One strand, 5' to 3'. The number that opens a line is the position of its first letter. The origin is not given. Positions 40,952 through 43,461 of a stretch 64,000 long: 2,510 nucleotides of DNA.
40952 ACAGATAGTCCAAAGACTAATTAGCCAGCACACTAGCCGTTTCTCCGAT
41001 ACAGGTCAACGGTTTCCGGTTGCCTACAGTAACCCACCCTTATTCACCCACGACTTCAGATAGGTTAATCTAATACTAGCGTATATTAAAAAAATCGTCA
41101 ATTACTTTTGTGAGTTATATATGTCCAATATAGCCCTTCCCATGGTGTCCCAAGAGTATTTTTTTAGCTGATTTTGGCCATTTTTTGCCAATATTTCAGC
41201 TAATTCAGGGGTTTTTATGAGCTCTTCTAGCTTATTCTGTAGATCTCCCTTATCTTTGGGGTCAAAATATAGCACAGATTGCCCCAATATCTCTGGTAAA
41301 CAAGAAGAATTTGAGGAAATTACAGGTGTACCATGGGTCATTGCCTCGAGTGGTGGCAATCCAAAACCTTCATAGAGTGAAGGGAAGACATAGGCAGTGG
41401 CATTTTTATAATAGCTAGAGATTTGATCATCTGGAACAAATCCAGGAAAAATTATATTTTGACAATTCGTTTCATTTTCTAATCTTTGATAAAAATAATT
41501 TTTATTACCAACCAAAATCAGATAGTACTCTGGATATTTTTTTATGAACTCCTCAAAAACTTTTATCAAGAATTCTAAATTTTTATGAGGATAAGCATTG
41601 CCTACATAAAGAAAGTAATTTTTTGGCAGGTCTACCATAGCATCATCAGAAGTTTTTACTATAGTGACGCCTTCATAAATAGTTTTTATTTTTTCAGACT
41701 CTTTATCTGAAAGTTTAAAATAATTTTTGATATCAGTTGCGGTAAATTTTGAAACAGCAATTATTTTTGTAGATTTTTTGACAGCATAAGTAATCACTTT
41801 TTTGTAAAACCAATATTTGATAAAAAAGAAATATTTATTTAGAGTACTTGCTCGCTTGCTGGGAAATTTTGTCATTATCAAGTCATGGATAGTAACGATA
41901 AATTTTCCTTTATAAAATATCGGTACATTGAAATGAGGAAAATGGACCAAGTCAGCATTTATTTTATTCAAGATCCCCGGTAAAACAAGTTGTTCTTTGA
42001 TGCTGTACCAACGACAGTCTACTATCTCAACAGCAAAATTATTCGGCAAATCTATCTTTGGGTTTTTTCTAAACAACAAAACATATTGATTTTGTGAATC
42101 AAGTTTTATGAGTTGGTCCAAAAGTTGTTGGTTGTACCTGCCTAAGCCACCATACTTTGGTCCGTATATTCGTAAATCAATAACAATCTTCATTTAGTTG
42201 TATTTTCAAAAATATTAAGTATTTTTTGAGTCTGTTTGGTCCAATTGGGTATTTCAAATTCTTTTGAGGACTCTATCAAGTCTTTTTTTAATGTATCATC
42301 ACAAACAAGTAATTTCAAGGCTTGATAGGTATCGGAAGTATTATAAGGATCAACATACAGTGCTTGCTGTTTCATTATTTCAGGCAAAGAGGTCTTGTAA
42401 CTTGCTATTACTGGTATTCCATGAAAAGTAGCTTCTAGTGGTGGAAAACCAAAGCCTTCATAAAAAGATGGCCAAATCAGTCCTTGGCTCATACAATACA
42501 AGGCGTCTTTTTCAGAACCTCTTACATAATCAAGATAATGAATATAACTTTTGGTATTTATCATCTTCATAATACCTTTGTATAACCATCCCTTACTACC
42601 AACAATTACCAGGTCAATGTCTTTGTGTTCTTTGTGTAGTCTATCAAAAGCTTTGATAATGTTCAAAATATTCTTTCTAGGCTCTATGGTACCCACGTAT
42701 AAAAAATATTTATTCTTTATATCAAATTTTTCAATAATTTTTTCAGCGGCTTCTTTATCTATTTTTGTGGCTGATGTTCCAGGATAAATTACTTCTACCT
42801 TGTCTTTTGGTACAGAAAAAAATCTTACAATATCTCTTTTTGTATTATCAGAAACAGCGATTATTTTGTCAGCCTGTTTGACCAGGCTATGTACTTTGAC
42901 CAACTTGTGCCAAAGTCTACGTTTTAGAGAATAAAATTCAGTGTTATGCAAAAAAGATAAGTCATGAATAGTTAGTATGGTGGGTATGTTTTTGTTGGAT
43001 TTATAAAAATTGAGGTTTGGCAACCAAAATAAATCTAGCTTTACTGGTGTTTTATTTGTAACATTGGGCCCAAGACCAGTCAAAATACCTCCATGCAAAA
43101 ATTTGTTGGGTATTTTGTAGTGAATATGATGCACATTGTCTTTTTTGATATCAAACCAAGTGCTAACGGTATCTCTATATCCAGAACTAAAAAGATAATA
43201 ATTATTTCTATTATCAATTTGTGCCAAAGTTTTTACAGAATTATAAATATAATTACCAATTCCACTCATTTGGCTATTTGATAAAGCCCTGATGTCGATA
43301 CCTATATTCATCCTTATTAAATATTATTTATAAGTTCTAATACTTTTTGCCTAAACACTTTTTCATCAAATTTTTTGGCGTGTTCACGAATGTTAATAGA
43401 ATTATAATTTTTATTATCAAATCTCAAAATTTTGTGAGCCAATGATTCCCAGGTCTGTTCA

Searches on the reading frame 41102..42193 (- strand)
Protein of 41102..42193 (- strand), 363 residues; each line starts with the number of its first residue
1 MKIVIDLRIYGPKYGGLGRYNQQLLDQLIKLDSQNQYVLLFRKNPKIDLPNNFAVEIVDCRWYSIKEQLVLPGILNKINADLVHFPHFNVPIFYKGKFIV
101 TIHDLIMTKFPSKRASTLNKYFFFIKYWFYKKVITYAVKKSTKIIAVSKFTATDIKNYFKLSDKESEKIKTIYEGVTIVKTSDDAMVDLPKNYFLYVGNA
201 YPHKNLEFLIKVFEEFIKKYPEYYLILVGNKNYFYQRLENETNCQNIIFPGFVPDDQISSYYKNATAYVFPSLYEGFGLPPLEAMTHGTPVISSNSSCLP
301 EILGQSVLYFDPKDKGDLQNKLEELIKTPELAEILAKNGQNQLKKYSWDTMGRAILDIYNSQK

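Call 11: search_protein_families(library=pfam, proteins=[window:41102-42193:-])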
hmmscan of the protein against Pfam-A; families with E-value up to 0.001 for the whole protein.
window:41102-42193:- (363 aa): 5 families
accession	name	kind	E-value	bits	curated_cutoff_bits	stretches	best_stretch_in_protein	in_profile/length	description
PF00534.26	Glycos_transf_1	-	5.2e-37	127.5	26.4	1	190-341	14-171/172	Glycosyl transferases group 1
PF13692.12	Glyco_trans_1_4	-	1.3e-27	97.3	27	1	192-327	2-141/142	Glycosyl transferases group 1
PF13439.12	Glyco_transf_4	-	1.5e-09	38.6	28.5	1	14-177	1-167/170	Glycosyltransferase Family 4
PF20706.3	GT4-conflict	-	7.9e-09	35.4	26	1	256-307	273-324/385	Family 4 Glycosyltransferase in conflict systems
PF13524.12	Glyco_trans_1_2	-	7.9e-07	29.6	25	1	218-356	10-143/144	Glycosyl transferase-like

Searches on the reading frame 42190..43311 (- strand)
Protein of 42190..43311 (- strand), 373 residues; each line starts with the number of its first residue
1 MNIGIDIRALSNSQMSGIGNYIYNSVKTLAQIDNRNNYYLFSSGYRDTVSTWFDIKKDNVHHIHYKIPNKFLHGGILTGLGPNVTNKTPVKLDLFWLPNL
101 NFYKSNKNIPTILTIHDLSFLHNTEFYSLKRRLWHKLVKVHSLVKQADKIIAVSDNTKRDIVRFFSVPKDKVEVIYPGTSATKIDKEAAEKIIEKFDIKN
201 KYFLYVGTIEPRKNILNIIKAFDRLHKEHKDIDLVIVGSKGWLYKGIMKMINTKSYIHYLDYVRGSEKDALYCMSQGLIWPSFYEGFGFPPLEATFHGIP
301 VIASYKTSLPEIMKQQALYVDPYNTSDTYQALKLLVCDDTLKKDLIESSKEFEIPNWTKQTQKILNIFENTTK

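Call 11: search_protein_families(library=pfam, proteins=[window:42190-43311:-])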
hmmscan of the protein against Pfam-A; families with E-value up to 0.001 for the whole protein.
window:42190-43311:- (373 aa): 5 families
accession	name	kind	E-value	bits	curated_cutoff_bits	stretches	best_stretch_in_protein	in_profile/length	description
PF00534.26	Glycos_transf_1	-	7.5e-24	84.6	26.4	1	194-351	9-171/172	Glycosyl transferases group 1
PF13692.12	Glyco_trans_1_4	-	8.4e-19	68.7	27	1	201-336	2-140/142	Glycosyl transferases group 1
PF13439.12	Glyco_transf_4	-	4.8e-14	53.2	28.5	1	17-179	3-166/170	Glycosyltransferase Family 4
PF20706.3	GT4-conflict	-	9.4e-09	35.2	26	1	142-316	142-323/385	Family 4 Glycosyltransferase in conflict systems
PF13579.12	Glyco_trans_4_4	-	4.9e-06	27.4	29.7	1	107-178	93-158/158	Glycosyl transferase 4-like domain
